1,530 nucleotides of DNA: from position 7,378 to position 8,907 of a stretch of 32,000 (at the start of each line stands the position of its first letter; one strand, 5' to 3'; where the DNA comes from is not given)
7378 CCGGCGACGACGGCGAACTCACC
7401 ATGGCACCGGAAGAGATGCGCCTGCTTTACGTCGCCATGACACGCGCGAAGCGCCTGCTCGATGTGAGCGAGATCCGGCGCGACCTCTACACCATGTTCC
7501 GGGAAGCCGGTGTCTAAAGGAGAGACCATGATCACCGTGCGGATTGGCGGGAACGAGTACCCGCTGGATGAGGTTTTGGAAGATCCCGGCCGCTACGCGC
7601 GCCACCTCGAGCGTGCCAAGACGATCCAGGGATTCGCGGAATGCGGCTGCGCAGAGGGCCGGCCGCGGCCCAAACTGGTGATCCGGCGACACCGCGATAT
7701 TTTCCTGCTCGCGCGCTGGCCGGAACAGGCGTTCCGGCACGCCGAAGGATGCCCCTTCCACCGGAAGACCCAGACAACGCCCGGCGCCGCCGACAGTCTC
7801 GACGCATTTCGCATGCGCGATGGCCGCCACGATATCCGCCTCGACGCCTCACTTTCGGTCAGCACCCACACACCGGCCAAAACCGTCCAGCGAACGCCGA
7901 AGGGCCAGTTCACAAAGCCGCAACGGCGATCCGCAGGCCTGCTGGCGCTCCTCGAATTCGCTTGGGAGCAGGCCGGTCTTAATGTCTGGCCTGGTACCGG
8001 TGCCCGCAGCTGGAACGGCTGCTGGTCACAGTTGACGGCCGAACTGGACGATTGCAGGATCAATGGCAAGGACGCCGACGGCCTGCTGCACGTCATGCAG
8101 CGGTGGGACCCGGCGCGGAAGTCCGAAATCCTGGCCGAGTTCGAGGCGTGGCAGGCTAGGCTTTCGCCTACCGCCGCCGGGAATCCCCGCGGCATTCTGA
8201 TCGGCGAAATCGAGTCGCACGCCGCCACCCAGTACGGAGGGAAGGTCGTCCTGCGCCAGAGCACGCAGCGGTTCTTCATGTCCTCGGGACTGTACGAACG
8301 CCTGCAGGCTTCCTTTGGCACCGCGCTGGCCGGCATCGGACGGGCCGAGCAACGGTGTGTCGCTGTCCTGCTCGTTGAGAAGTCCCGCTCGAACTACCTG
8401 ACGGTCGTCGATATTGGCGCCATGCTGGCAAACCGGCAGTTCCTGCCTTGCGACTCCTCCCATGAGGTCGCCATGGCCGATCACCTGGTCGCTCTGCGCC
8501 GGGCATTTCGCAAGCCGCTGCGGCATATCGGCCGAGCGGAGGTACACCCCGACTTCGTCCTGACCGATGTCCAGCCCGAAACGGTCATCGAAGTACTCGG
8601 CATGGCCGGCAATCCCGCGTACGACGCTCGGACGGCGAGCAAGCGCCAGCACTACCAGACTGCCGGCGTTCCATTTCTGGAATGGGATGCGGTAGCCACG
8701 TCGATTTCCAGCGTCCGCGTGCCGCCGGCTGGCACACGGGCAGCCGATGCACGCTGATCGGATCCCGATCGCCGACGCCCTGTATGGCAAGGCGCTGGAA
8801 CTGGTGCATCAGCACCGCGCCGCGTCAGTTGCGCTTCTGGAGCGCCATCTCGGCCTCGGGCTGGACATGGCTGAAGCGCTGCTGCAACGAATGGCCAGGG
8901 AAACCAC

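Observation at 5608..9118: Translationally coupled operon: small ORF, UvrD-like helicase, DUF1173-like Cys-cluster/nuclease-like protein, FtsK-gamma winged helix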

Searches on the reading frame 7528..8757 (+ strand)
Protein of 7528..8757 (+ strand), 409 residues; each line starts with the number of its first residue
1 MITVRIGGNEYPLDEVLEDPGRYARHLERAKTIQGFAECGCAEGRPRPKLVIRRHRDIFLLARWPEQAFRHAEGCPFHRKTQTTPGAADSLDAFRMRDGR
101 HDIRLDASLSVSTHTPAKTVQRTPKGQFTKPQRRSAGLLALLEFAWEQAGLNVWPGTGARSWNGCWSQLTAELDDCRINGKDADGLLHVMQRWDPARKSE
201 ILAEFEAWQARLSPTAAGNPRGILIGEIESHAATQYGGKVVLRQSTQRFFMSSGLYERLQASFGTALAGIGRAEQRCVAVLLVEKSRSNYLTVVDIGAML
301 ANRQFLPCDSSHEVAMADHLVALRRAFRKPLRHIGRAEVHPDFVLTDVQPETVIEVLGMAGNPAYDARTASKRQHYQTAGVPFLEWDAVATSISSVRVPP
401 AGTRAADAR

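Call 3: search_protein_families(library=pfam, proteins=[window:7528-8757:+], max_evalue=0.1)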
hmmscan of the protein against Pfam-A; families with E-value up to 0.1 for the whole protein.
window:7528-8757:+ (409 aa): 1 family
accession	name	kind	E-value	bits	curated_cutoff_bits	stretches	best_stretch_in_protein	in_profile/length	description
PF06666.16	DUF1173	-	4.1e-37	128.4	25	1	24-367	16-366/386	Protein of unknown function (DUF1173)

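Call 4: search_protein_families(library=ncbifam, proteins=[window:7528-8757:+], max_evalue=0.1)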
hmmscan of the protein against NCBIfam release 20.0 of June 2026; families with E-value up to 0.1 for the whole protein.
window:7528-8757:+ (409 aa): 0 families

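Call 5: search_protein_families(library=padloc, proteins=[window:7528-8757:+], max_evalue=0.1)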
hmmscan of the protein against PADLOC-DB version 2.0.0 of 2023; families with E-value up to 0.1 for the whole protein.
window:7528-8757:+ (409 aa): 3 families
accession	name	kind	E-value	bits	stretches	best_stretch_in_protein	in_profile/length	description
PDLC05065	PDC-S68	-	4.5e-06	22.7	1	309-381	1109-1183/1221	-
PDLC05066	PDC-S68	-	0.062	9.2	1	310-378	1104-1174/1202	-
PDLC05064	PDC-S68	-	0.094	8.3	0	336-381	1181-1226/1273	-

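Call 14: find_homologous_proteins(query=window:7528-8757:+, max_evalue=0.00001)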
Query window:7528-8757:+ (409 aa): 73 proteins with E <= 0.00001 among 8000 candidates.
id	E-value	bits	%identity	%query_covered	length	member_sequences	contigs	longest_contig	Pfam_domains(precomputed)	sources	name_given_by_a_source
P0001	4.2e-254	861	92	100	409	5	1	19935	PF06666.17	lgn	-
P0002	1.4e-252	856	91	100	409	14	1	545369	PF06666.17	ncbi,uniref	ncbi:DUF1173 family protein [Cupriavidus sp. a3]|uniref:DUF1173 family protein n=1 Tax=Cupriavidus s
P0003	1.7e-227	773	81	100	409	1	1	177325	PF06666.17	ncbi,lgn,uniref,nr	ncbi:Protein of unknown function [Cupriavidus sp. YR651]|uniref:DUF1173 family protein n=1 Tax=Cupri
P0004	7.2e-226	768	81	98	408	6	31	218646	PF06666.17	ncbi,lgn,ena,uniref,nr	ncbi:hypothetical protein RN01_24960 [Cupriavidus sp. SHE]|uniref:DUF1173 family protein n=1 Tax=Cup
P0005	2.0e-217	740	79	100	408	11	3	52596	PF06666.17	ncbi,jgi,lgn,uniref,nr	ncbi:uncharacterized protein DUF1173 [Cupriavidus metallidurans]|uniref:DUF1173 family protein n=1 T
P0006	4.4e-215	732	77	100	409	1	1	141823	PF06666.17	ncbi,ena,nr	nr:DUF1173 family protein [uncultured Cupriavidus sp.]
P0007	2.7e-213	726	76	100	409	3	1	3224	PF06666.17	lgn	-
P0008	1.0e-212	724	78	98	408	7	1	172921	PF06666.17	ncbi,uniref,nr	ncbi:hypothetical protein D9X30_4709 (plasmid) [Cupriavidus sp. U2]|uniref:DUF1173 family protein n=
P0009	2.9e-212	723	76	99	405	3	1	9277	PF06666.17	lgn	-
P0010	5.9e-211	719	75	100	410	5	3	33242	PF06666.17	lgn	-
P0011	2.6e-209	713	75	98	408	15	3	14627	PF06666.17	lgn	-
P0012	1.8e-206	704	76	98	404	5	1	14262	PF06666.17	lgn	-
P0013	7.7e-204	695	74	98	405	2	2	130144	PF06666.17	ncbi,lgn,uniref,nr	ncbi:DUF1173 family protein [Cupriavidus pampae]|uniref:DUF1173 domain-containing protein n=1 Tax=Cu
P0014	1.0e-201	688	75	98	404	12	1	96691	PF06666.17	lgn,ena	-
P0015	1.0e-201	688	72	98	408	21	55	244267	PF06666.17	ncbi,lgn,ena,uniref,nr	ncbi:MAG: DUF1173 domain-containing protein [Cupriavidus sp.]|uniref:DUF1173 family protein n=2 Tax=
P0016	1.1e-201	688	72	98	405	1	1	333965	PF06666.17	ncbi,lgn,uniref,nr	ncbi:DUF1173 family protein [Cupriavidus pauculus]|uniref:DUF1173 family protein n=1 Tax=Cupriavidus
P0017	1.2e-198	678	72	98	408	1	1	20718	PF06666.17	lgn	-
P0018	1.8e-198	677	71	98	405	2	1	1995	PF06666.17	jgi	-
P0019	2.7e-198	677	72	98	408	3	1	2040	PF06666.17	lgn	-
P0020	5.2e-198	676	73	97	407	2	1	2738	PF06666.17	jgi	-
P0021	7.3e-198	675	71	98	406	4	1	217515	PF06666.17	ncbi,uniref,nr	ncbi:DUF1173 family protein [Cupriavidus sp. D384]|uniref:DUF1173 family protein n=1 Tax=Cupriavidus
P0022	5.2e-184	630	69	98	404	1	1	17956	PF06666.17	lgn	-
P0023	1.9e-183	628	68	99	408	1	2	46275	PF06666.17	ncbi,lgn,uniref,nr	ncbi:DUF1173 family protein [Cupriavidus numazuensis]|uniref:DUF1173 domain-containing protein n=1 T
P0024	2.8e-182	624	91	74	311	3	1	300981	PF06666.17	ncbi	ncbi:DUF1173 domain-containing protein (plasmid) [Cupriavidus necator]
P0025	5.1e-179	613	66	99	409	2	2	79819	PF06666.17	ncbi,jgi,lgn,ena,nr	ncbi:MAG TPA: DUF1173 family protein [Dongiaceae bacterium]|nr:DUF1173 family protein [Dongiaceae ba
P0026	8.2e-179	613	65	99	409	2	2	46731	PF06666.17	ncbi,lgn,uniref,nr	ncbi:DUF1173 family protein [Cupriavidus sp. WS]|uniref:DUF1173 family protein n=1 Tax=Cupriavidus s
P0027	6.9e-178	610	67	98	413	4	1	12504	PF06666.17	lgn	-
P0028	5.8e-174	597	65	100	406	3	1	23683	PF06666.17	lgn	-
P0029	1.9e-172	592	65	98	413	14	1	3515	PF06666.17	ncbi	-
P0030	1.0e-167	576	70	87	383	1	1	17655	PF06666.17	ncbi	ncbi:DUF1173 family protein [Cupriavidus necator]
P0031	1.1e-166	573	61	100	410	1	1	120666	PF06666.17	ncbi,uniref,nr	ncbi:uncharacterized protein DUF1173 [Cupriavidus gilardii J11]|uniref:Uncharacterized protein DUF11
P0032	5.1e-165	567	61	100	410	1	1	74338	PF06666.17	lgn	-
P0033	6.6e-155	534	58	98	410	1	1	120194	PF06666.17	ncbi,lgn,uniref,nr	ncbi:DUF1173 family protein [Cupriavidus sp. AU9028]|uniref:DUF1173 family protein n=1 Tax=Cupriavid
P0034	4.2e-142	492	55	98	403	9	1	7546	PF06666.17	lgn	-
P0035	1.3e-140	487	54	98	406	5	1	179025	PF06666.17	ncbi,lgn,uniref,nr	ncbi:DUF1173 family protein [Ralstonia pseudosolanacearum]|uniref:DUF1173 family protein n=1 Tax=Ral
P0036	2.3e-139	483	52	100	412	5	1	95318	PF06666.17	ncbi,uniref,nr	ncbi:conserved hypothetical protein [Cupriavidus necator]|uniref:DUF1173 family protein n=1 Tax=Cupr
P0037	1.5e-136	474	54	98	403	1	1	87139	PF06666.17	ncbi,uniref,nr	ncbi:DUF1173 family protein [Cupriavidus sp. CV2]|uniref:DUF1173 family protein n=1 Tax=Cupriavidus 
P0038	2.4e-135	470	52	98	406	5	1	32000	PF06666.17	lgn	-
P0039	6.2e-135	468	52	99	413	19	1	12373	PF06666.17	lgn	-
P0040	2.9e-134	466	52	98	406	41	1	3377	PF06666.17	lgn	-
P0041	3.5e-133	462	53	98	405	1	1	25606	PF06666.17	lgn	-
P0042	5.3e-130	452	50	100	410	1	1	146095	PF06666.17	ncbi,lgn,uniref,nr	ncbi:hypothetical protein LMG23992_04218 [Cupriavidus laharis]|uniref:DUF1173 domain-containing prot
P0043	8.3e-127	441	50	100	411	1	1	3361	PF06666.17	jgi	jgi:hypothetical protein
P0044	9.1e-127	441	51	100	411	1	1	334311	PF06666.17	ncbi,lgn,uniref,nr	ncbi:DUF1173 family protein [Cupriavidus pinatubonensis]|uniref:DUF1173 domain-containing protein n=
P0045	3.9e-117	410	78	55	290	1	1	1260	PF06666.17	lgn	-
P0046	4.0e-116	406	48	98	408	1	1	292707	PF06666.17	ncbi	ncbi:DUF1173 family protein (plasmid) [Cupriavidus basilensis]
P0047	4.3e-115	403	57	87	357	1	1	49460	PF06666.17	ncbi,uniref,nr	ncbi:DUF1173 family protein [Cupriavidus consociatus]|uniref:DUF1173 family protein n=1 Tax=Cupriavi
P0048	9.8e-111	389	47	96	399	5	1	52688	PF06666.17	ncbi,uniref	ncbi:DUF1173 family protein [Cupriavidus sp. CuC1]|uniref:DUF1173 family protein n=1 Tax=Cupriavidus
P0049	2.3e-109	384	47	97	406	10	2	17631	PF06666.17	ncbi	-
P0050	2.5e-106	374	46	97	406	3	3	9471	PF06666.17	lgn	-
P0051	2.6e-93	331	61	59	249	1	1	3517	PF06666.17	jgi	jgi:hypothetical protein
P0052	1.6e-88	315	40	98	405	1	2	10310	PF06666.17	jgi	jgi:hypothetical protein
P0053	1.8e-87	312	44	92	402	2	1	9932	PF06666.17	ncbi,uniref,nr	ncbi:hypothetical protein LMG28138_05807 [Pararobbsia alpina]|uniref:DUF1173 domain-containing prote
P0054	3.5e-84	301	41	98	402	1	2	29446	PF06666.17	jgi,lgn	jgi:hypothetical protein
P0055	6.6e-84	300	42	98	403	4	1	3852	PF06666.17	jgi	jgi:Protein of unknown function (DUF1173)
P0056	2.0e-83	299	48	72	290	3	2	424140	PF06666.17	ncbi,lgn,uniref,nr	ncbi:DUF1173 family protein [Cupriavidus necator]|uniref:DUF1173 family protein n=1 Tax=Cupriavidus 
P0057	6.6e-82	294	41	98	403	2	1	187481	PF06666.17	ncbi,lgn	-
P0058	4.6e-81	291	40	98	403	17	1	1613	PF06666.17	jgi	jgi:hypothetical protein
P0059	2.8e-78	282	39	98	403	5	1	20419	PF06666.17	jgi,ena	-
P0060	2.3e-77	279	41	98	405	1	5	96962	PF06666.17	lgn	-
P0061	1.5e-75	273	40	98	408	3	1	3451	PF06666.17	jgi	jgi:hypothetical protein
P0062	1.0e-74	270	40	98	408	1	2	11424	PF06666.17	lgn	-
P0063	2.2e-72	262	38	99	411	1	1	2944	PF06666.17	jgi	jgi:hypothetical protein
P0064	6.8e-70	254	39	94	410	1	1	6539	PF06666.17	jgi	jgi:hypothetical protein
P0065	1.4e-69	253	37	94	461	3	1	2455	PF06666.17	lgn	-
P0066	1.9e-69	253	36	99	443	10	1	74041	PF06666.17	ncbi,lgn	ncbi:DUF1173 family protein [Paraburkholderia sp.]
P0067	1.6e-68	249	36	94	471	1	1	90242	PF06666.17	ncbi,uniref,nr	ncbi:DUF1173 family protein [Actinomadura violacea]|uniref:DUF1173 family protein n=1 Tax=Actinomadu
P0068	6.3e-68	248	38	99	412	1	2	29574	PF06666.17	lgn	-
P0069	1.0e-67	247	40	85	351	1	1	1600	PF06666.17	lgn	-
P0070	6.7e-64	234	38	94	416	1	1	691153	PF06666.17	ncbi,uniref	ncbi:DUF1173 family protein [Streptomyces niveus]|uniref:DUF1173 family protein n=1 Tax=Streptomyces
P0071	2.1e-61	226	37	94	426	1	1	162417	PF06666.17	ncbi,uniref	ncbi:DUF1173 family protein [Streptomyces sp. NPDC050428]|uniref:DUF1173 family protein n=1 Tax=Stre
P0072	4.1e-56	209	35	90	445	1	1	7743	PF06666.17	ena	-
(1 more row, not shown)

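Call 18: find_related_loci(query=A1, collection=genome_contigs, flank=6000)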
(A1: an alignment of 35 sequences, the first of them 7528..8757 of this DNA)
Query A1 (409 aa) in genome_contigs; peptide patterns used: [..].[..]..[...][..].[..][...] (x = any residue, [..] = any of these).
81 stretches matched a pattern; 55 encode a relative of the query (tblastn E <= 1e-3); 55 distinct loci.
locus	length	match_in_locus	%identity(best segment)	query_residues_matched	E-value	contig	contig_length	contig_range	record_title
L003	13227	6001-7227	93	1-409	0e+0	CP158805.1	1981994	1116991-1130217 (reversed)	Ralstonia pickettii strain RAL3 chromosome 3, complete sequence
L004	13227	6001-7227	81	1-409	0e+0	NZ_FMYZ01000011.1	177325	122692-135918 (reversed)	Cupriavidus sp. YR651, whole genome shotgun sequence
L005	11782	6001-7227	76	1-409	0e+0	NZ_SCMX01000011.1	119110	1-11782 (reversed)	Cupriavidus sp. 2SB NODE_11_length_119110_cov_7.862047, whole genome shotgun sequence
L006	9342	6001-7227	77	1-409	0e+0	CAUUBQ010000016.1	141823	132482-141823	MAG TPA_asm: uncultured Cupriavidus sp. isolate SRR17738104_bin.8_MetaWRAP_v1.3_MAG genome assembly, contig: ERZ14211620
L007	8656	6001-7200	78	1-400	0e+0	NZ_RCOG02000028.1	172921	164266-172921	Cupriavidus sp. U2 map unlocalized plasmid unnamed1 Pla01_contig_004, whole genome shotgun sequence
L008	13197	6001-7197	78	1-399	0e+0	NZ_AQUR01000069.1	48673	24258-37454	Cupriavidus neocaledonicus strain STM6070 A3AGDRAFT_scaffold_38.39_C, whole genome shotgun sequence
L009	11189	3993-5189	76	1-399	0e+0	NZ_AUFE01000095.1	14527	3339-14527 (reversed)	Cupriavidus sp. amp6 K309DRAFT_scaffold00094.94_C, whole genome shotgun sequence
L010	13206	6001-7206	74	1-402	0e+0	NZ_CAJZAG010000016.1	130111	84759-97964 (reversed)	Cupriavidus pampae strain LMG 32289 isolate CPDB6, whole genome shotgun sequence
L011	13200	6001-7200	58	1-399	1e-158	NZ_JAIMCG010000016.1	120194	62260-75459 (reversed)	Cupriavidus sp. AU9028 NODE_16_length_120194_cov_14.375574, whole genome shotgun sequence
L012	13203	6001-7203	52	1-400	2e-139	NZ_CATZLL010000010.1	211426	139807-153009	Ralstonia flaminis strain LMG 18101 isolate LMG 18101 10, whole genome shotgun sequence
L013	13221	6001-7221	50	1-408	2e-133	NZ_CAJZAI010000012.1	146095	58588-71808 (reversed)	Cupriavidus laharis strain LMG 23992 isolate 1263a, whole genome shotgun sequence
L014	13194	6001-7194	51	1-399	2e-127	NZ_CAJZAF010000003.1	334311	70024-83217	Cupriavidus pinatubonensis strain LMG 23994 isolate 1245, whole genome shotgun sequence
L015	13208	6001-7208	53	1-404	5e-119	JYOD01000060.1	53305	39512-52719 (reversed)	Burkholderiaceae bacterium 16 contig60, whole genome shotgun sequence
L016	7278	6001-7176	44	1-393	5e-90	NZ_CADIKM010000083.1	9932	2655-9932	Pararobbsia alpina strain LMG 28138 isolate LMG 28138, whole genome shotgun sequence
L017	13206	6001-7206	40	1-400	4e-87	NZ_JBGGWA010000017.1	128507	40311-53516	Paraburkholderia sp. IW21 contig17, whole genome shotgun sequence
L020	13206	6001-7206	40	1-401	5e-84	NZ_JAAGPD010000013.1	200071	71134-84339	Paraburkholderia sp. Tr-20389 NODE_10_length_200071_cov_66.880116/0/0, whole genome shotgun sequence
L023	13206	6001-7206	39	1-401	2e-81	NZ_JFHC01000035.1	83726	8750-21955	Caballeronia glathei strain DSM 50014 contig35, whole genome shotgun sequence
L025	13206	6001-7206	40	1-401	5e-81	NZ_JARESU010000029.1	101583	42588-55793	Paraburkholderia sp. RL18-085-BIA-A 29, whole genome shotgun sequence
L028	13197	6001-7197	37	4-389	2e-71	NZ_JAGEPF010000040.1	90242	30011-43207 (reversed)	Actinomadura violacea strain LCR2-06 NODE_40_length_90242_cov_63.241680, whole genome shotgun sequence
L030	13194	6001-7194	38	4-402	9e-67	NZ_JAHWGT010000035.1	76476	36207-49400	Streptomyces sp. DH12 NODE_35_length_76476_cov_20.119805/1-76476, whole genome shotgun sequence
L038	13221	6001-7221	36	4-402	1e-51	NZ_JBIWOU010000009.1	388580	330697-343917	Streptomyces sp. NPDC101191 NPDC101191_277_D8.ctg-0009, whole genome shotgun sequence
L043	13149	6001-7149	36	4-386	7e-50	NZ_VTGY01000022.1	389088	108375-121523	Mycolicibacterium sp. CBMA 226 strain CBMA226 Contig22, whole genome shotgun sequence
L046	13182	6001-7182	35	4-397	1e-48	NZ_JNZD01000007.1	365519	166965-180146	Streptomyces aureus strain NRRL B-1941 contig7.1, whole genome shotgun sequence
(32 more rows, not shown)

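Call 22: search_protein_families(library=pfam, proteins=[L028:3101-5788:+, L038:972-5861:+, L046:4526-5893:+, L017:5426-5935:+, L017:7258-7659:+, L020:7076-7744:+, L025:7223-7768:+, L023:7273-7779:+, L043:7298-8344:+, L030:7187-7564:+], max_evalue=0.01)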
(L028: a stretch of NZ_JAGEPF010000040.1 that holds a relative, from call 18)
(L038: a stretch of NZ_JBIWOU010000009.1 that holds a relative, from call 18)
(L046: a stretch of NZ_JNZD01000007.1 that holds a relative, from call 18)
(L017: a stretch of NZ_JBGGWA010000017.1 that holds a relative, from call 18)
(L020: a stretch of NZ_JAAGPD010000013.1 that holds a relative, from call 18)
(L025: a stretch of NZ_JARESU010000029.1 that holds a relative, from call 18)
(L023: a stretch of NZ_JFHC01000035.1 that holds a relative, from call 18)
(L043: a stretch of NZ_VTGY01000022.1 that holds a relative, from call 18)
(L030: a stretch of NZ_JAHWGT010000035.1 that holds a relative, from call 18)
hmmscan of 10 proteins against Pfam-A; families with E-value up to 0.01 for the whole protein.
L028:3101-5788:+ (895 aa): 0 families

L038:972-5861:+ (1629 aa): 4 families
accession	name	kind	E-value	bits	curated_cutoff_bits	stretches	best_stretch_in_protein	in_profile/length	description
PF08751.17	TrwC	-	1.8e-57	195.6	25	1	83-469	7-284/286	TrwC relaxase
PF13604.12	AAA_30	-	4.9e-50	170.4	27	1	629-825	2-189/191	AAA domain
PF13245.12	AAA_19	-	1.5e-13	51.5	25.1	1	651-767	17-132/134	AAA domain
PF01443.25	Viral_helicase1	-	0.00022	21.5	21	0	652-766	5-99/228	Viral superfamily 1 RNA helicase core domain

L046:4526-5893:+ (455 aa): 1 family
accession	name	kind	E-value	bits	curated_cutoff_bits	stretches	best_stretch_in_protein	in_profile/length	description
PF08843.17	AbiEii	-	0.00013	22.4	22.5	1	77-210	17-173/238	Nucleotidyl transferase AbiEii toxin, Type IV TA system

L017:5426-5935:+ (169 aa): 0 families

L017:7258-7659:+ (133 aa): 0 families

L020:7076-7744:+ (222 aa): 0 families

L025:7223-7768:+ (181 aa): 0 families

L023:7273-7779:+ (168 aa): 0 families

L043:7298-8344:+ (348 aa): 0 families

L030:7187-7564:+ (125 aa): 0 families

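Call 23: predict_structure(alignment_id=A1)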
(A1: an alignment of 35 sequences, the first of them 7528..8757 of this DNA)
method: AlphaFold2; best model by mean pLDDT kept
length: 409 residues; sequences in the alignment: 35
mean_pLDDT: 87.4   pTM: 0.86
mean pLDDT of the five models: 87.4, 87.0, 86.4, 85.6, 84.2
residues with pLDDT >= 90: 271; 70-90: 97; 50-70: 17; < 50: 24
segments of 3 or more residues with pLDDT < 50: 83-86, 114-128, 405-409
pLDDT, mean of each block of 10 residues (from residue 1): 93 93 94 94 88 91 89 85 51 82 90 51 42 85 94 91 95 91 91 85 91 85 97 95 92 97 95 96 90 96 96 97 94 73 93 93 92 94 95 93 51
secondary structure, 60 per line:
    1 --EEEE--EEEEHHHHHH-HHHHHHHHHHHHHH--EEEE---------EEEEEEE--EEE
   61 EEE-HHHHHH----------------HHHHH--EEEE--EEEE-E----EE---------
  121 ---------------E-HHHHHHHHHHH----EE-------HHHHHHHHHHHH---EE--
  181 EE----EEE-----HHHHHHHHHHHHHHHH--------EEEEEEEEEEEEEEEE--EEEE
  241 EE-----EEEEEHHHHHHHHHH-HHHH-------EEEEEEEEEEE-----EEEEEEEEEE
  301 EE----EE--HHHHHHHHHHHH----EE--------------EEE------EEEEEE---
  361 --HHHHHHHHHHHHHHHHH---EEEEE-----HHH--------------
elements in order: E3-6 E9-12 H13-18 H20-33 E36-39 E49-55 E58-63 H65-70 H87-91 E94-97 E100-103 H138-148 H162-173 E187-189 H195-210 E219-234 E237-242 E248-252 H253-262 H264-267 E275-285 E291-302 H311-322 E343-345 E352-357 H363-379 E383-387

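Call 25: search_protein_representatives(alignment_id=A1)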
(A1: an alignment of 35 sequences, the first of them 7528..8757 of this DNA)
Query: 35 sequences, 409 profile positions. Proteins with E-value up to 0.001 (for the whole library): 1998; up to 1e-10: 1444; up to 1e-30: 692. The best 150 are listed.
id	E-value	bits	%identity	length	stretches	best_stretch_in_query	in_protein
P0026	2.3e-177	606.1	-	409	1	1-406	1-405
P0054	4.3e-160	549.2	-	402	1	1-402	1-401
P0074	6.3e-149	512.5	-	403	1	2-400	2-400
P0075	3.4e-145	500.2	-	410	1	2-404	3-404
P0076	2.4e-144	497.4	-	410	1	1-406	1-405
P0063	3.0e-144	497.1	-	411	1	1-405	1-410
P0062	6.2e-140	482.8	-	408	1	1-403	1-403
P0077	2.6e-133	461.0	-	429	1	3-400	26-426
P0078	1.7e-131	455.0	-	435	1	3-403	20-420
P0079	4.7e-127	440.4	-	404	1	1-405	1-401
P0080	5.8e-124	430.2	-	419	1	2-392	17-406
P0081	2.4e-121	421.6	-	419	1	3-397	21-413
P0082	2.4e-121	421.6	-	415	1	3-398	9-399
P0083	5.1e-120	417.2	-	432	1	2-395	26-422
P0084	7.5e-120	416.7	-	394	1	3-396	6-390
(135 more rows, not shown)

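Call 26: fold_search(model_id=the predicted structure, library=pdb)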
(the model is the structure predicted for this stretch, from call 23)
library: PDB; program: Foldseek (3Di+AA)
matches with E <= 10: 820; with E <= 0.001: 0
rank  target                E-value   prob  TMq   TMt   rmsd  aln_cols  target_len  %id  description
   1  6p66_B                3.0e-03  0.82  0.14  0.13  12.5       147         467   16  The crystal structure of the XPB complex with Bax1 from Archaeoglobus fulgidus at 3.0 Angstrom resolution (released 2020-06-17)
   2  9f2a_A                3.6e-03  0.99  0.15  0.14   9.2       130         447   15  Pyrococcus abyssi PolD in complex with Rpa2 winged-helix domain class 2 (composite map) (released 2024-12-04)
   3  6wbd_A                4.2e-03  0.96  0.18  0.15   9.2       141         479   13  Crystal Structure of Lysyl-tRNA synthetase from Stenotrophomonas maltophilia with bound L-lysine (released 2020-04-08)
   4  8ppt_A                6.4e-03  1.00  0.15  0.14   3.7        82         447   13  Pyrococcus abyssi DNA polymerase D (PolD) in its editing mode bound to a primer/template substrate containing a mismat (released 2023-12-20)
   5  6t8h_A                7.2e-03  0.99  0.15  0.15   8.7       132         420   13  Cryo-EM structure of the DNA-bound PolD-PCNA processive complex from P. abyssi (released 2020-03-04)
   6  9f29_A                8.1e-03  0.95  0.15  0.14  21.6       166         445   13  Pyrococcus abyssi PolD in complex with Rpa2 winged-helix domain class 1 (composite map) (released 2024-12-04)
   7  4ex5_A                1.1e-02  0.85  0.17  0.14   9.1       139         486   12  Crystal structure of lysyl-tRNA synthetase LysRS from Burkholderia thailandensis bound to lysine (released 2012-05-09)
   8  5ihe_B                1.2e-02  1.00  0.15  0.14   3.9        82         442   13  D-family DNA polymerase - DP1 subunit (3'-5' proof-reading exonuclease) (released 2016-08-31)
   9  4ex5_B                1.2e-02  0.90  0.16  0.15   8.5       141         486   10  Crystal structure of lysyl-tRNA synthetase LysRS from Burkholderia thailandensis bound to lysine (released 2012-05-09)
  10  6hmf_B                1.6e-02  1.00  0.15  0.14   3.9        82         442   13  D-family DNA polymerase - DP1 subunit (3'-5' proof-reading exonuclease) H451 proof-reading deficient variant (released 2019-01-30)
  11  6aqg_D                1.6e-02  0.95  0.18  0.16   8.8       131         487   21  Crystal Structure of Lysyl-tRNA Synthetase from Mycobacterium ulcerans complexed with L-lysine and Cladosporin (released 2017-08-30)
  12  6hms_A                1.7e-02  1.00  0.15  0.15   3.8        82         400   13  Cryo-EM map of DNA polymerase D from Pyrococcus abyssi in complex with DNA (released 2019-01-30)
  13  6w6w_C                1.7e-02  0.90  0.14  0.17   7.8        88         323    9  Cryo-EM structure of CST bound to telomeric single-stranded DNA (released 2020-06-03)
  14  6wom_A                2.0e-02  0.84  0.14  0.10   9.7       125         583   15  Crystal structure of Aspartyl-tRNA ligase from Elizabethkingia sp. (released 2020-05-13)
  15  3kf6_A                2.2e-02  0.97  0.14  0.36   5.3        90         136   13  Crystal structure of S. pombe Stn1-ten1 complex (released 2009-12-22)
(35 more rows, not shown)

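Call 29: search_solved_structures(query=A1, max_evalue=10, show_alignments=3)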
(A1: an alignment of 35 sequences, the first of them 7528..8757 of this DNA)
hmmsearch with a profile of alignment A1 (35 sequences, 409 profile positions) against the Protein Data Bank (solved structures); distinct sequences matched with E-value up to 10: 0.
